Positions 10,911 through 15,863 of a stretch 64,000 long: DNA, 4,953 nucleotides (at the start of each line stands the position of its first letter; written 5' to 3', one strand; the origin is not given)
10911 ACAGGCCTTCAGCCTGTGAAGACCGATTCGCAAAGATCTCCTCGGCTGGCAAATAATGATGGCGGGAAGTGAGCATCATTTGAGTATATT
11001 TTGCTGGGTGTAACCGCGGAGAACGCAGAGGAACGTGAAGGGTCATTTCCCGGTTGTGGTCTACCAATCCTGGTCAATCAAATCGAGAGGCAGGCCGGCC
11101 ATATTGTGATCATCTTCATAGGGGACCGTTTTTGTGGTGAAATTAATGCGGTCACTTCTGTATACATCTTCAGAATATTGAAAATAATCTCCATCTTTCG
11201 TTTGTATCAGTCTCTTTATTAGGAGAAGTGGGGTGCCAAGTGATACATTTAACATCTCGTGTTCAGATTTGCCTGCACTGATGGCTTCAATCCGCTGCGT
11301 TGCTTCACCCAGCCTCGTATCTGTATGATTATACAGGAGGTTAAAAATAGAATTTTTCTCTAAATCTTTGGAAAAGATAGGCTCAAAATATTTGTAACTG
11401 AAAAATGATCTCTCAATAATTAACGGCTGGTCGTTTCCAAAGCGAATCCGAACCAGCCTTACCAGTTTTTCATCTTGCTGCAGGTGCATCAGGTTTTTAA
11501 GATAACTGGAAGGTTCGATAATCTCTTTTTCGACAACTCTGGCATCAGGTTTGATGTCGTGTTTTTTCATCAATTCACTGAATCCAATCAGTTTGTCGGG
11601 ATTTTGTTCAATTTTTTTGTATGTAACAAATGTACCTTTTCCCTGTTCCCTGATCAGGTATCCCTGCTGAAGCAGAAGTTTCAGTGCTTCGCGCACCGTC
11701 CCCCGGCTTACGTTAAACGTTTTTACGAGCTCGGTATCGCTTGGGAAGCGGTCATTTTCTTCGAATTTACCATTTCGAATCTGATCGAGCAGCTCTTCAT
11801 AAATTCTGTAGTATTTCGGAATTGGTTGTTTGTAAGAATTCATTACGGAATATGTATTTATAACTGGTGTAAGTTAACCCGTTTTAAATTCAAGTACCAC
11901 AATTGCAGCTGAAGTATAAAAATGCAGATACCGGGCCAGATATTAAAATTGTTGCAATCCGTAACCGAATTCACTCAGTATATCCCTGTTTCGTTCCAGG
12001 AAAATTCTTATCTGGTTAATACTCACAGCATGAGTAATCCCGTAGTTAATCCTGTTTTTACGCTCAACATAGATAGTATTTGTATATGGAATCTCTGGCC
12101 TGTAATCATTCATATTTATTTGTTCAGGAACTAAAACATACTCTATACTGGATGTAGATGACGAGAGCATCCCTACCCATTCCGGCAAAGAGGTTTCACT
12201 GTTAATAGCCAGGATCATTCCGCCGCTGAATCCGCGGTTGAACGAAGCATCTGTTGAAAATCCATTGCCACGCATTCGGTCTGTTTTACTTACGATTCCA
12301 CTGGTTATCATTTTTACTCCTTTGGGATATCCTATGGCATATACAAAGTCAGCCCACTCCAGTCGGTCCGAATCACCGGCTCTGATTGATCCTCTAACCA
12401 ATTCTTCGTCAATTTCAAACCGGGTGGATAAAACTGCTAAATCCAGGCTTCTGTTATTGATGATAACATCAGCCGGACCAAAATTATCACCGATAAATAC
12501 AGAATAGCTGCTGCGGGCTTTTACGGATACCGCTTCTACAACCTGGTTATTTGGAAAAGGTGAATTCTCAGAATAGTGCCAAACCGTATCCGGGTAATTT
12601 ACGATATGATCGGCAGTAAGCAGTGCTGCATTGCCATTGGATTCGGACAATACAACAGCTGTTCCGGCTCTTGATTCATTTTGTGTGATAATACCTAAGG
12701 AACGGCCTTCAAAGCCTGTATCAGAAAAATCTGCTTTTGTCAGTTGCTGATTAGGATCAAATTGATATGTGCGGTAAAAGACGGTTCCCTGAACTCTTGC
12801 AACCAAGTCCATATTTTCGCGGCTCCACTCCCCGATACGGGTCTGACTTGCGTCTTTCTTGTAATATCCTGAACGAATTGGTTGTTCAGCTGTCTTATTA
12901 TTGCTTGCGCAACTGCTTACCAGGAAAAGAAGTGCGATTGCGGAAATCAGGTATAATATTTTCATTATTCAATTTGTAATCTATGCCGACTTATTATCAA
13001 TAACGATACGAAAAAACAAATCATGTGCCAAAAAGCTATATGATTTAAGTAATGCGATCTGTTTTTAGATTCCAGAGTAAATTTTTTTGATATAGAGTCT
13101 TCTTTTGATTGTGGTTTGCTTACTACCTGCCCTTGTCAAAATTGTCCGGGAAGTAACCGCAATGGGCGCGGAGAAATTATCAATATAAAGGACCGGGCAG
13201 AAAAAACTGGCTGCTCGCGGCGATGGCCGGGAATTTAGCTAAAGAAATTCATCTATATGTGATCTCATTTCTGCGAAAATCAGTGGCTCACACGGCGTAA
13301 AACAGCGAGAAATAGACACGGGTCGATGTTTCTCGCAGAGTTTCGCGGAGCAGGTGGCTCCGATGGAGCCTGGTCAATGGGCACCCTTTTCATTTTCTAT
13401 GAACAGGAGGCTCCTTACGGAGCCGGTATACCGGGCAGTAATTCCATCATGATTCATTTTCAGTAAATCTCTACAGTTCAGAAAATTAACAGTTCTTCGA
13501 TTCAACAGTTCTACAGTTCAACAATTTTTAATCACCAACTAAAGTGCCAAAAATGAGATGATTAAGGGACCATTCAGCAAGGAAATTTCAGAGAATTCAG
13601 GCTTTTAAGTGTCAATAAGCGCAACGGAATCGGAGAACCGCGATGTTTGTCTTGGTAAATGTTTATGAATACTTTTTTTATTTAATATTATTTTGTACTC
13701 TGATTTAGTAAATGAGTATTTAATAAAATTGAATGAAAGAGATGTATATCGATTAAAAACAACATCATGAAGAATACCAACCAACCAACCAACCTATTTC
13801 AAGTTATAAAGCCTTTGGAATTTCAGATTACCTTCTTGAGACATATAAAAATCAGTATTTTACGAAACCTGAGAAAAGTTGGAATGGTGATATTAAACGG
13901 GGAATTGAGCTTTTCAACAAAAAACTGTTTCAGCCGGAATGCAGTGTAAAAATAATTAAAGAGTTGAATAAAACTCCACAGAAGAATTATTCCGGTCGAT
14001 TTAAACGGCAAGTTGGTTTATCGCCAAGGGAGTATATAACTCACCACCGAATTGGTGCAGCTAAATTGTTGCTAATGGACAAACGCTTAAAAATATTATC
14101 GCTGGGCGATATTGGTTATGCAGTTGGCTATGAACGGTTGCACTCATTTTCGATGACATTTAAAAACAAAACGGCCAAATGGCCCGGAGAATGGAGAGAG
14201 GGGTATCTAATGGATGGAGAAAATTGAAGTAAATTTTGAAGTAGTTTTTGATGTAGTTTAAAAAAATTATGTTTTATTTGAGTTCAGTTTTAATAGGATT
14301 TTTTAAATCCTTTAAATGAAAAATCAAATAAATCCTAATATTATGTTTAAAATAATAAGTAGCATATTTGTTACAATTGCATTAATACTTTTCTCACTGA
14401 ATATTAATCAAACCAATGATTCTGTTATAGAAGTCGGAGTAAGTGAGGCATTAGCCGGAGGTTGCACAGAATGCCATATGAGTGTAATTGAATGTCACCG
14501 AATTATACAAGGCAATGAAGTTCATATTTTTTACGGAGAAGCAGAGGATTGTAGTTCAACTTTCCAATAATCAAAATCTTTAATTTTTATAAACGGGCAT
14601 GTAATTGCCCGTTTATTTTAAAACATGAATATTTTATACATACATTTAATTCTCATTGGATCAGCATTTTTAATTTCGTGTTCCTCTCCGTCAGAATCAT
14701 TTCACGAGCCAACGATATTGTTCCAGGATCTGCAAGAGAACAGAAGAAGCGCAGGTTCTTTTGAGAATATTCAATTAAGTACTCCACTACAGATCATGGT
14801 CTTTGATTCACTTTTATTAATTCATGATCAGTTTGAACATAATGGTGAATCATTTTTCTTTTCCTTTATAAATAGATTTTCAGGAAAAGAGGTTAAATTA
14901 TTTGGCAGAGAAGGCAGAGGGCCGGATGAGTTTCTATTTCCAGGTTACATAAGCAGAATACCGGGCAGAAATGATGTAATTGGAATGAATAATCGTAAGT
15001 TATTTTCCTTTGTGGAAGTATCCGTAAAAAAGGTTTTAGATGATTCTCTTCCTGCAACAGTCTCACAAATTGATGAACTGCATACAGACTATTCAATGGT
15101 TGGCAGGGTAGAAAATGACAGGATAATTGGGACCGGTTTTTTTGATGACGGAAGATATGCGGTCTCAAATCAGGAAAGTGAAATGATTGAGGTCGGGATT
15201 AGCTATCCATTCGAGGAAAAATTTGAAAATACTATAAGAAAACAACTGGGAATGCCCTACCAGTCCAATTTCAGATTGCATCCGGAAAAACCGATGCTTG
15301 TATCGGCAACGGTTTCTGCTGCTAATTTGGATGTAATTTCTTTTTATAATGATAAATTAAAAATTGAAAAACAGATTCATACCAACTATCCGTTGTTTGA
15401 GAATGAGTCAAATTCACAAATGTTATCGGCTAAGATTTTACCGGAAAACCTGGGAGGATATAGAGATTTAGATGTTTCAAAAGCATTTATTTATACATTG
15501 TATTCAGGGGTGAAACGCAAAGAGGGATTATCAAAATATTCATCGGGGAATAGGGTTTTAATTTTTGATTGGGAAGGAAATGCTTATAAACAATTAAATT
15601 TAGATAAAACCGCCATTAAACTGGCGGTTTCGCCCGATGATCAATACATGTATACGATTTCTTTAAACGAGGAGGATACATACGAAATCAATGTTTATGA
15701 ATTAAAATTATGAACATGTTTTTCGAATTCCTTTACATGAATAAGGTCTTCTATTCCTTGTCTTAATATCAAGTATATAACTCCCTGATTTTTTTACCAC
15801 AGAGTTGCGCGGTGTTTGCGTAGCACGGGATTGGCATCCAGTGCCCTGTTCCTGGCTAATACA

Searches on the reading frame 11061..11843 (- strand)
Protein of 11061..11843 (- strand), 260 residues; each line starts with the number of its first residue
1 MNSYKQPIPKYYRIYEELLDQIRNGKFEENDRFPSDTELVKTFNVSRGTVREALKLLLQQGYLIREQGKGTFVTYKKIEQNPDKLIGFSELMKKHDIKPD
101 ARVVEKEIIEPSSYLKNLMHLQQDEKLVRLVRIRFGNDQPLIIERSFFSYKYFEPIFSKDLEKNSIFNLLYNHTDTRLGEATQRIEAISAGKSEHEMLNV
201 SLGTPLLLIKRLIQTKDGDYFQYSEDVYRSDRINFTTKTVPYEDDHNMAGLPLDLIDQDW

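Call 73: search_protein_families(library=pfam, proteins=[window:11061-11843:-], max_evalue=0.00001)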
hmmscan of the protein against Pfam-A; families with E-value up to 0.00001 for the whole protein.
window:11061-11843:- (260 aa): 2 families
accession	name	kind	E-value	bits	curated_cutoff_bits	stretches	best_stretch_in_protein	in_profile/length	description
PF07702.18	UTRA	-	7.8e-31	107.2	23.8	1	97-233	4-140/141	UTRA domain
PF00392.27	GntR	-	2e-18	66.2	27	1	11-73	2-64/64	Bacterial regulatory proteins, gntR family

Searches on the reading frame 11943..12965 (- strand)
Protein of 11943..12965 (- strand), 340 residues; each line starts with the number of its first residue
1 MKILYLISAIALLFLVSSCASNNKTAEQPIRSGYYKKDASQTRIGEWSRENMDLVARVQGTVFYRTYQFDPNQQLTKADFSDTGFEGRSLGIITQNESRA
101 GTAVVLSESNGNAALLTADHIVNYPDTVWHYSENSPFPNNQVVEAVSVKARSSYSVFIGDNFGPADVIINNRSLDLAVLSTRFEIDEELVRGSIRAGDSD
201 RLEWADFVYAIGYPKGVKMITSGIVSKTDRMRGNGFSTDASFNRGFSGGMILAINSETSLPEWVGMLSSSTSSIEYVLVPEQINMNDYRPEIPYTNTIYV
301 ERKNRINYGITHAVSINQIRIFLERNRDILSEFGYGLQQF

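Call 72: search_protein_families(library=pfam, proteins=[window:11943-12965:-], max_evalue=0.00001)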
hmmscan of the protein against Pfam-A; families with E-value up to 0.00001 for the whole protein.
window:11943-12965:- (340 aa): 1 family
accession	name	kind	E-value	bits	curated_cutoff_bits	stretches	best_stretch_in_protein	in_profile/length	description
PF13365.12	Trypsin_2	-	3.9e-14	54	27.6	1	101-252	1-135/144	Trypsin-like peptidase domain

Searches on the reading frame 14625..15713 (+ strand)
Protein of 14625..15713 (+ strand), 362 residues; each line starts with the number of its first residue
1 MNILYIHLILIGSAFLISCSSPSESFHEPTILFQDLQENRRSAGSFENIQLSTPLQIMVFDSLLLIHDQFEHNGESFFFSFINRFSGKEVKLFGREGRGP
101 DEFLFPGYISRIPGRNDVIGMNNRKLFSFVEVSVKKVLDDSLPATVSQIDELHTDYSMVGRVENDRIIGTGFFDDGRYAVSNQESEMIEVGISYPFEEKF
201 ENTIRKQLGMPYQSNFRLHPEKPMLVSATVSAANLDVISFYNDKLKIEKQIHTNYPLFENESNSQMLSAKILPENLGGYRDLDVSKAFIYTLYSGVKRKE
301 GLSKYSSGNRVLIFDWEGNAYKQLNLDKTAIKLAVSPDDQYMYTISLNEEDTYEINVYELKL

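Call 72: search_protein_families(library=pfam, proteins=[window:14625-15713:+], max_evalue=0.00001)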
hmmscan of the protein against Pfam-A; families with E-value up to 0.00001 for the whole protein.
window:14625-15713:+ (362 aa): 1 family
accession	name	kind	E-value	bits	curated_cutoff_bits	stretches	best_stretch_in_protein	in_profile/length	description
PF15869.11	TolB_like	-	1e-32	114.1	29.2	1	47-336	14-294/296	TolB-like 6-blade propeller-like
